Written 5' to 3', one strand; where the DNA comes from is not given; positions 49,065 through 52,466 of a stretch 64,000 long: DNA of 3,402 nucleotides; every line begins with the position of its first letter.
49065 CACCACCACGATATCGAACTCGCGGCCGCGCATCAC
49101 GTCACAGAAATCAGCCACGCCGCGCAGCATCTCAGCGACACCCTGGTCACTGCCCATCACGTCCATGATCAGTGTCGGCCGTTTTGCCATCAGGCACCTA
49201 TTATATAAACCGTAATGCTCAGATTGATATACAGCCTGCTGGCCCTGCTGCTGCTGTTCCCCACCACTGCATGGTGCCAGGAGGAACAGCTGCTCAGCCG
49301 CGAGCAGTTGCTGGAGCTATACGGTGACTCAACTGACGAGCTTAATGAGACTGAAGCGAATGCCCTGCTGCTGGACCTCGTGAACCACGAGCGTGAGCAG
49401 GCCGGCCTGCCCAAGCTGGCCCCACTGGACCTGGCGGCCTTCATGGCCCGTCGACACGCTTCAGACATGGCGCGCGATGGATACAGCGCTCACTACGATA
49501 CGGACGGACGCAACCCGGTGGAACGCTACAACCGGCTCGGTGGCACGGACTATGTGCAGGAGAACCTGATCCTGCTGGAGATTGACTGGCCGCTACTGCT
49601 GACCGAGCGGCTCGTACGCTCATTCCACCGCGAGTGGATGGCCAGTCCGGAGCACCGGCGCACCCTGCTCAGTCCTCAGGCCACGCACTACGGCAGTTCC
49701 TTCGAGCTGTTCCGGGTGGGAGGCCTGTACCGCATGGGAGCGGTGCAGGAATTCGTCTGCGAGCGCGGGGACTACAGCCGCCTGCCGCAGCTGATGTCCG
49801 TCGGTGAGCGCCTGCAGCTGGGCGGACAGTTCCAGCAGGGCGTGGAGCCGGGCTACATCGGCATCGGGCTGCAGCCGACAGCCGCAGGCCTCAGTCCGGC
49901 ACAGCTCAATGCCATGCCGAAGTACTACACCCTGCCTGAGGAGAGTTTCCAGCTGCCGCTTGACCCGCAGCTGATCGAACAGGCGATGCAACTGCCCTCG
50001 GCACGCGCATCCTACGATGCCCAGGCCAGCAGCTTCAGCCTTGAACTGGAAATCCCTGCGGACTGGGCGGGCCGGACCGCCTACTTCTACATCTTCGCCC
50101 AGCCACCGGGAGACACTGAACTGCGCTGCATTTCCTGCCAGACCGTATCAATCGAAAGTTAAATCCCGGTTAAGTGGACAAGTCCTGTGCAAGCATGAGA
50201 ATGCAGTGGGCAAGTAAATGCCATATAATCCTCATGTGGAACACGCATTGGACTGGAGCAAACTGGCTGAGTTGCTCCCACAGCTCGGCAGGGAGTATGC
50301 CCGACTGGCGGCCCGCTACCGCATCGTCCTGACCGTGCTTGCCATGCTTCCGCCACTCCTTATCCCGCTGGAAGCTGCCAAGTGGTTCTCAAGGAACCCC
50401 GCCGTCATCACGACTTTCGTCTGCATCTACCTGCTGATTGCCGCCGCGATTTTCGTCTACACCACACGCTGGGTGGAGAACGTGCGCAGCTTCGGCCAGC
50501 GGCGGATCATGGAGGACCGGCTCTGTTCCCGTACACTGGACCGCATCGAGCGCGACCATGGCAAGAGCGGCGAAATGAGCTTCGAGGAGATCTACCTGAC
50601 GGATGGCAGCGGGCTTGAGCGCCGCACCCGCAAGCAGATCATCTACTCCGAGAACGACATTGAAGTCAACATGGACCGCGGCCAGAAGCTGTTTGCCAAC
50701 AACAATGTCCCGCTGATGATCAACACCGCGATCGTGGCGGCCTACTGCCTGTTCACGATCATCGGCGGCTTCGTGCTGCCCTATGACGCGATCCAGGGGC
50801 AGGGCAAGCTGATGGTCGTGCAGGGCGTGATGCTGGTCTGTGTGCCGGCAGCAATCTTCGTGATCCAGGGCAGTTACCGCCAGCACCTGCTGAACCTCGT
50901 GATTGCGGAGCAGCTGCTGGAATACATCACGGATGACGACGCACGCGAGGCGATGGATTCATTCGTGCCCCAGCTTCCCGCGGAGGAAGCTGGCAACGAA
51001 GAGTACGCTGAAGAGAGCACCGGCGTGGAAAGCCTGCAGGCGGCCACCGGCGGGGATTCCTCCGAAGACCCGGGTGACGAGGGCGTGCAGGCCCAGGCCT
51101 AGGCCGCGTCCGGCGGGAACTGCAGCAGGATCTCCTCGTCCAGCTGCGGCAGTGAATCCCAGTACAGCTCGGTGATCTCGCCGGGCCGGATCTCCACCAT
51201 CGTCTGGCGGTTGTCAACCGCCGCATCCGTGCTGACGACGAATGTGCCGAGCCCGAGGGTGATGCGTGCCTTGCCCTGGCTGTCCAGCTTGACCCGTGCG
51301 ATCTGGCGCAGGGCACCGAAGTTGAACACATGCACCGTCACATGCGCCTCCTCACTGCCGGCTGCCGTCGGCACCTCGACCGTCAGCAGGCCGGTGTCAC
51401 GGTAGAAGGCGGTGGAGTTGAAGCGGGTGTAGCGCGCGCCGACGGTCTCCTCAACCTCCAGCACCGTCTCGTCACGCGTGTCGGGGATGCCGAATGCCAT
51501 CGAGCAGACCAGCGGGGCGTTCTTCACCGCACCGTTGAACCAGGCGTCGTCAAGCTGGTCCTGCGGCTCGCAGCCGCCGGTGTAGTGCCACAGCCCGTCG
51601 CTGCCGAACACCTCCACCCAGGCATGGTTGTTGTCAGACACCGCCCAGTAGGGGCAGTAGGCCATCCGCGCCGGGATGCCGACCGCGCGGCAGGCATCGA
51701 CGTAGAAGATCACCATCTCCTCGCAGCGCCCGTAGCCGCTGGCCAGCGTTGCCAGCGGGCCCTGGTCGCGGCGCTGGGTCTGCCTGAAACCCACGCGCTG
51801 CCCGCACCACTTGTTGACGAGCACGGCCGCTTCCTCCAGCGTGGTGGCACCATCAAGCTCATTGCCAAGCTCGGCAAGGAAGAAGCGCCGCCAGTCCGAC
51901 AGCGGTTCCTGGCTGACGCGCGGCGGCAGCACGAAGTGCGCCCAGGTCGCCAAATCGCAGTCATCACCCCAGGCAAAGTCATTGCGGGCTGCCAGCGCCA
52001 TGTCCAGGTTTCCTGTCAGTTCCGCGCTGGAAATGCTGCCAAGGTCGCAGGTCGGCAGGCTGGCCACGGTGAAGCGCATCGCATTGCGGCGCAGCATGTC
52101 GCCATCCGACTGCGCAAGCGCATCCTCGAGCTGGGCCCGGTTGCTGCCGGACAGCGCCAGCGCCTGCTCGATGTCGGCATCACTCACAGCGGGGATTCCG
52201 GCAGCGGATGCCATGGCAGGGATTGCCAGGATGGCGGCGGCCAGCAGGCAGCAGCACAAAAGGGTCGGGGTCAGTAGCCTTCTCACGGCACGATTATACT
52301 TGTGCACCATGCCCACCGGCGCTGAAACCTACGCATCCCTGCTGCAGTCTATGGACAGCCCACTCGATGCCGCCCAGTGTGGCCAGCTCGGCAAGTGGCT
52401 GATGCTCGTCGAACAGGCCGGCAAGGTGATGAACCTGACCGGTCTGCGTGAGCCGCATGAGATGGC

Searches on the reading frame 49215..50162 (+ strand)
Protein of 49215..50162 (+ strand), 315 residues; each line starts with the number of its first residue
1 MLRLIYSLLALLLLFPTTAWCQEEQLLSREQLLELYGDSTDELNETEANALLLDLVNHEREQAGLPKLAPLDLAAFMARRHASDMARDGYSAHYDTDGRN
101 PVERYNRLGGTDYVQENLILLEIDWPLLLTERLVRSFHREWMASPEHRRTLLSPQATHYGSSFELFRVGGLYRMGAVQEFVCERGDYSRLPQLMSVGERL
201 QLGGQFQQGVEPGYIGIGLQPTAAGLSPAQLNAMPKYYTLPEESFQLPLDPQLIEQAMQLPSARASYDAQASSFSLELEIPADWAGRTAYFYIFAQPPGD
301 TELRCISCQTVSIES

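Call 28: search_protein_families(library=pfam, proteins=[window:49215-50162:+], max_evalue=0.001)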
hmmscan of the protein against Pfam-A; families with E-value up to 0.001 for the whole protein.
window:49215-50162:+ (315 aa): 1 family
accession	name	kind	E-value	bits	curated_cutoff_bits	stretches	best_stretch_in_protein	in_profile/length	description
PF00188.32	CAP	-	1.7e-11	45.4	21.1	1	53-163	1-102/117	Cysteine-rich secretory protein family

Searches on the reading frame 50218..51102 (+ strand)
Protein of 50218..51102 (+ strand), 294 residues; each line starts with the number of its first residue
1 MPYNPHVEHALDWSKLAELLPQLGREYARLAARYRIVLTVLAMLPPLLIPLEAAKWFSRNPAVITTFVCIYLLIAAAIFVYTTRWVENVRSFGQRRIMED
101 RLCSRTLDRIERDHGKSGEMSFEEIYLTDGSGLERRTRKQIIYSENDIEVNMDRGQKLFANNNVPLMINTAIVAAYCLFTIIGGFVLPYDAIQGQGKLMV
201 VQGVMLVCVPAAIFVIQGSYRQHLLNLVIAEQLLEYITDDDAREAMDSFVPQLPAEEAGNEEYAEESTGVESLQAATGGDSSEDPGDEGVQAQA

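Call 6: search_protein_families(library=pfam, proteins=[window:50218-51102:+], max_evalue=1)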
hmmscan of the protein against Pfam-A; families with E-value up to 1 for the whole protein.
window:50218-51102:+ (294 aa): 1 family
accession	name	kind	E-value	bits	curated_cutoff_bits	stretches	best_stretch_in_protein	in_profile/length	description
PF12911.12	OppC_N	-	0.53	10.7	23.9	0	167-190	17-40/53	N-terminal TM domain of oligopeptide transport permease C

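Call 7: search_protein_families(library=ncbifam, proteins=[window:50218-51102:+], max_evalue=1)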
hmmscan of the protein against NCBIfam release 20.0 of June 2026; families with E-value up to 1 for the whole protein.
window:50218-51102:+ (294 aa): 2 families
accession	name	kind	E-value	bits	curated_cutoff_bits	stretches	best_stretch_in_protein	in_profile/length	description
NF033634.1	SLATT_1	domain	0.064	13.2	41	1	25-90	18-82/132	SLATT domain-containing protein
NF041560.1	T6SS_Burk_ExIF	subfamily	0.11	12.2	90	1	150-233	115-198/234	putative type VI secretion system effector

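Call 63: search_protein_families(library=padloc, proteins=[window:50218-51102:+], max_evalue=1)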
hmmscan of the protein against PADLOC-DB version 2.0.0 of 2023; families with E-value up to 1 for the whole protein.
window:50218-51102:+ (294 aa): 0 families

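Call 97: find_homologous_proteins(query=window:50218-51102:+, max_evalue=0.01)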
Query window:50218-51102:+ (294 aa): 7 proteins with E <= 0.01 among 2214 candidates.
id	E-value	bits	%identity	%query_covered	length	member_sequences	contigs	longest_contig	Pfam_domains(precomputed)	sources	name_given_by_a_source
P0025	6.9e-192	654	100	100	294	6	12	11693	-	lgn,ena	-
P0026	1.3e-102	361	61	98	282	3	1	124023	-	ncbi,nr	ncbi:hypothetical protein KDL44_10280 [bacterium]|nr:hypothetical protein [bacterium]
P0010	1.6e-94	335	54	99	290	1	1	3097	-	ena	-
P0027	1.2e-86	309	58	86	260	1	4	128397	-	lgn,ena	-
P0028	9.3e-86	306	58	81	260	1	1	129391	-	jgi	jgi:MFS family permease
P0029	1.6e-84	302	54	92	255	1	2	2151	-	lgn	-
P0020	4.3e-41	160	55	52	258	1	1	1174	-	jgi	-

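Call 98: search_protein_families(library=phrogs, proteins=[window:50218-51102:+], max_evalue=0.1)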
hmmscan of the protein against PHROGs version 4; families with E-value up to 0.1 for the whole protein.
window:50218-51102:+ (294 aa): 1 family
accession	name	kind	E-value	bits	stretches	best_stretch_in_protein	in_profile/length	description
phrog_26874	-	unknown function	0.017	16.2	1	167-190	1-24/57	-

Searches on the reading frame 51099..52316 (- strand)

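Call 28: search_protein_families(library=pfam, proteins=[window:51099-52316:-], max_evalue=0.001)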
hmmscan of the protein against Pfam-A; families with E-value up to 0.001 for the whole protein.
window:51099-52316:- (405 aa): 1 family
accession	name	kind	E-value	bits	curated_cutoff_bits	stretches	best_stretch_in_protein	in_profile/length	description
PF01841.26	Transglut_core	-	1.6e-16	60.9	23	1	151-243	4-103/108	Transglutaminase-like superfamily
